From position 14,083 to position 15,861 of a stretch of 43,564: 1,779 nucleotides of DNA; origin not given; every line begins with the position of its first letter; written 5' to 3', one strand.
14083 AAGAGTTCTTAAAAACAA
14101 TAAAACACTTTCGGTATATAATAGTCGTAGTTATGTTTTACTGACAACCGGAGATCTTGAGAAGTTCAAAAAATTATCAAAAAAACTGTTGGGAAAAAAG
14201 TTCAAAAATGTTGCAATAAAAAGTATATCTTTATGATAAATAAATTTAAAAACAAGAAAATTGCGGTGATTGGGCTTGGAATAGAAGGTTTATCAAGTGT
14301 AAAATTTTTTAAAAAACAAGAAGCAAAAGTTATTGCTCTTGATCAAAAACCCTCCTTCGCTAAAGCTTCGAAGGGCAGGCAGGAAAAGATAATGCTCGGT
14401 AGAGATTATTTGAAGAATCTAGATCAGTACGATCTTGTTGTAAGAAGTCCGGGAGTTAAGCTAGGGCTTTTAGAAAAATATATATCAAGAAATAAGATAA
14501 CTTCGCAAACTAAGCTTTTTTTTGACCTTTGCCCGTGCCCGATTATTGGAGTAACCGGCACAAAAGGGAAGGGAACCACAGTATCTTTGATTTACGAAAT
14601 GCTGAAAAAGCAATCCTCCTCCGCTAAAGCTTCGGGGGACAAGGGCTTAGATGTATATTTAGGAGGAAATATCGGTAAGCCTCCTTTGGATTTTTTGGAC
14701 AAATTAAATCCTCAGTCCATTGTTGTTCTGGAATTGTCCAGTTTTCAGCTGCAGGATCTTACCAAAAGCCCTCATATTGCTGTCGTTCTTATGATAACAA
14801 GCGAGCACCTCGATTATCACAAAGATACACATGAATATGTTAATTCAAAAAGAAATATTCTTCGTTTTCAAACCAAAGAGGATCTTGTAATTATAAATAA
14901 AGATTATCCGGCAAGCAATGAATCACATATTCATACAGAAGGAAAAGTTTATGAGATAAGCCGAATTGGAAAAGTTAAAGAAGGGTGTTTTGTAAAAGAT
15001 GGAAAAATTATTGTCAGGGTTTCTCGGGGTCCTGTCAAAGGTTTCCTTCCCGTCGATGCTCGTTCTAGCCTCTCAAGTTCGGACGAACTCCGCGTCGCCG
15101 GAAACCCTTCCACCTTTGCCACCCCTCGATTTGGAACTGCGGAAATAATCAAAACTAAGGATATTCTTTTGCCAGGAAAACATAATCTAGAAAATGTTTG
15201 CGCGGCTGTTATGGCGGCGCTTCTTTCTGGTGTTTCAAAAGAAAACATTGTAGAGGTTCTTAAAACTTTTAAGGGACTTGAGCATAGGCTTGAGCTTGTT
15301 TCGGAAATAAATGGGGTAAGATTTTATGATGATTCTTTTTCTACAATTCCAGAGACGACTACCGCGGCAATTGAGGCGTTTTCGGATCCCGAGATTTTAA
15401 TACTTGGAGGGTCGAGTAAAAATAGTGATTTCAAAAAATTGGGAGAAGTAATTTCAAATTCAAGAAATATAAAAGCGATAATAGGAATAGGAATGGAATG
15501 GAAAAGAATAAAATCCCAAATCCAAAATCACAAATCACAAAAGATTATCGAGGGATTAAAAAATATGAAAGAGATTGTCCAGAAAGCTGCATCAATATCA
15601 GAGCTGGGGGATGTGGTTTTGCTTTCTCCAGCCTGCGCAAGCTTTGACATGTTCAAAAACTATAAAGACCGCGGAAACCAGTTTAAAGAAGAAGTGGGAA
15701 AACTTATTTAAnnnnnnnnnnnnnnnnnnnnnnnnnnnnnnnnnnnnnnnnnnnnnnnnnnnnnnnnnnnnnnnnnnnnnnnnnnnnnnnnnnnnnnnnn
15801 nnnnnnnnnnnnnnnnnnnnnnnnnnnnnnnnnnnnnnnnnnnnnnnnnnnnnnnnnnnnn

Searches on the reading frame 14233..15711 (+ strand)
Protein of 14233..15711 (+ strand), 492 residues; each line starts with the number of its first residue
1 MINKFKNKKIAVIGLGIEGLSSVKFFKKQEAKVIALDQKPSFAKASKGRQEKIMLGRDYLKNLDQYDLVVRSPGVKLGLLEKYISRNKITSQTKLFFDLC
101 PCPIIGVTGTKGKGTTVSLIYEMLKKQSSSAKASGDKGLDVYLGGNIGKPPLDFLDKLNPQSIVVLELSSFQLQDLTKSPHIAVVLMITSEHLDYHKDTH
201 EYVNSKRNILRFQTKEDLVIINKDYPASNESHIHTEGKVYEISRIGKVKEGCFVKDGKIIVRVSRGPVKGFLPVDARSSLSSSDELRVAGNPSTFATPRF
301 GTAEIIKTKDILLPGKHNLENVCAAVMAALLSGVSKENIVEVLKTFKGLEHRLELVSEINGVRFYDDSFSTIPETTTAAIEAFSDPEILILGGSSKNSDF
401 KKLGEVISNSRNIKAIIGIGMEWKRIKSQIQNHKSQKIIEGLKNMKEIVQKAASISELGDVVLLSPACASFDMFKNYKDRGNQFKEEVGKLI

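Call 17: search_protein_families(library=pfam, proteins=[window:14233-15711:+])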
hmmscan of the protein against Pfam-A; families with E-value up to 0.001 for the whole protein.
window:14233-15711:+ (492 aa): 3 families
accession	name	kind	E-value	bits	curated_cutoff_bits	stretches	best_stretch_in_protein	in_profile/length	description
PF08245.18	Mur_ligase_M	-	5.7e-23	82.3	24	1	107-329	1-200/200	Mur ligase middle domain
PF02875.26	Mur_ligase_C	-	7.1e-11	43.5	28.4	1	351-468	1-127/127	Mur ligase, glutamate ligase domain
PF21799.2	MurD-like_N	-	3.5e-10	40.5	27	1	8-77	1-71/88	Mur ligase MurD-like, N-terminal domain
